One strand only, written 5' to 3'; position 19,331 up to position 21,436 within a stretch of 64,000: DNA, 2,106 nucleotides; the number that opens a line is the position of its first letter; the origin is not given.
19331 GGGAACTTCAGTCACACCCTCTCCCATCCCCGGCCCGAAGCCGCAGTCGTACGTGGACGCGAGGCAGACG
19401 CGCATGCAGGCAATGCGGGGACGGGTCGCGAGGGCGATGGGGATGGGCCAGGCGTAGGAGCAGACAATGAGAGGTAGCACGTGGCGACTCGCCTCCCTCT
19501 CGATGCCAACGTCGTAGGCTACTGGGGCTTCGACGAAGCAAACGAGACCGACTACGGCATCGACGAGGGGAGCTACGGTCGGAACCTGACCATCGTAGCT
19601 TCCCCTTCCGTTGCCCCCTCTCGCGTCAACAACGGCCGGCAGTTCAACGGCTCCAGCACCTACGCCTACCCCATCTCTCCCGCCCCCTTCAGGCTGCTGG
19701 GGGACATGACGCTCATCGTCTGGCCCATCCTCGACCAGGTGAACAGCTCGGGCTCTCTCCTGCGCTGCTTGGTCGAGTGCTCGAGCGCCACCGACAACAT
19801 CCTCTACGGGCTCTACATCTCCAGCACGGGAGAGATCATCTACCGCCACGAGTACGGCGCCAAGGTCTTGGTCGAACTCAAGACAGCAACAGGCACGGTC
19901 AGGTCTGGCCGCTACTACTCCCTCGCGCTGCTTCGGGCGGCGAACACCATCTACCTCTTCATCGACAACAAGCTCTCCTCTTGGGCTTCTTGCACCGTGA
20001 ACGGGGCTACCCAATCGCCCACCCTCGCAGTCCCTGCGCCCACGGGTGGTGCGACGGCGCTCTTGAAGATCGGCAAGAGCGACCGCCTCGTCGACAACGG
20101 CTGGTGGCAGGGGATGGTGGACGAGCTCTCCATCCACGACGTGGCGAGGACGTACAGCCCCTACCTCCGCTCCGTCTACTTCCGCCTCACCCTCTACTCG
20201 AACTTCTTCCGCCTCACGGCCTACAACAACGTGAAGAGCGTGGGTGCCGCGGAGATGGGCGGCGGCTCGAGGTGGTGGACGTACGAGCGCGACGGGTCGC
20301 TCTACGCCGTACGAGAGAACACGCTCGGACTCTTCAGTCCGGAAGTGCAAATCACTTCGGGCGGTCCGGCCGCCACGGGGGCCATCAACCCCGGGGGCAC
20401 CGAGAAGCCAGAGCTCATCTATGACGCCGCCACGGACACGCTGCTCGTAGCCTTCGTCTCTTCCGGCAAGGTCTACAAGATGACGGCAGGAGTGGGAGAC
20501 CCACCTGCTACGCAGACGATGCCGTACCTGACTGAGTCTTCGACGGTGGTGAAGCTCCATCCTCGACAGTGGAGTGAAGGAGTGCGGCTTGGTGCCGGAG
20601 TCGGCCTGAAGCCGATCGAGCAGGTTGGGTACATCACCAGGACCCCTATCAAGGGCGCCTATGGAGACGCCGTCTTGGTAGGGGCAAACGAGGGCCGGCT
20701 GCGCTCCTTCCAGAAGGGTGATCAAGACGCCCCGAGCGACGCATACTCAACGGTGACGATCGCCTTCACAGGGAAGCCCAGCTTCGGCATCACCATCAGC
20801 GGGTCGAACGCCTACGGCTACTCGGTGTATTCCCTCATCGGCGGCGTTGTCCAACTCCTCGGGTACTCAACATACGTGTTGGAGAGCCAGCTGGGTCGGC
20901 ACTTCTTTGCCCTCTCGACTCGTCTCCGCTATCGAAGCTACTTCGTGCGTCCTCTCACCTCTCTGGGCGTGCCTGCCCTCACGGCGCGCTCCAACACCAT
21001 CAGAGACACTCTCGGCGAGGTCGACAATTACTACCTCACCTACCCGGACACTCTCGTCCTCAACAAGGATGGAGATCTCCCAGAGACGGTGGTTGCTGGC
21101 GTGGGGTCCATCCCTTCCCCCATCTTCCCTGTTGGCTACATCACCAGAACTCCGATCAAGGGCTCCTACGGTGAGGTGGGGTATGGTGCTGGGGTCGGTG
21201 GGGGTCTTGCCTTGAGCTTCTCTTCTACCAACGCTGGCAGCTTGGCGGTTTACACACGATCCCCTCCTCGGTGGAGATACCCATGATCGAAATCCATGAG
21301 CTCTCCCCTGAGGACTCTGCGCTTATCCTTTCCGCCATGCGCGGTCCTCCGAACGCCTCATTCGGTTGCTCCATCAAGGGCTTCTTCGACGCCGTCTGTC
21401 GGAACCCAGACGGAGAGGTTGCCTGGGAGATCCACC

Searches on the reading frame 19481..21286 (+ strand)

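Call 14: search_protein_families(library=pfam, max_evalue=0.001, proteins=[window:19481-21286:+])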
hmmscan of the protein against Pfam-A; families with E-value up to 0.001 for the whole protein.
window:19481-21286:+ (601 aa): 1 family
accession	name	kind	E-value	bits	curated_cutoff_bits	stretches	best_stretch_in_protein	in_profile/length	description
PF13385.13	Laminin_G_3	-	2.3e-06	28.3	27.6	1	66-224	10-146/151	Concanavalin A-like lectin/glucanases superfamily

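Call 47: search_protein_families(library=phrogs, max_evalue=0.00001, proteins=[window:19481-21286:+])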
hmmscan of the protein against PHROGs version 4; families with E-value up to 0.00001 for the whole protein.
window:19481-21286:+ (601 aa): 0 families
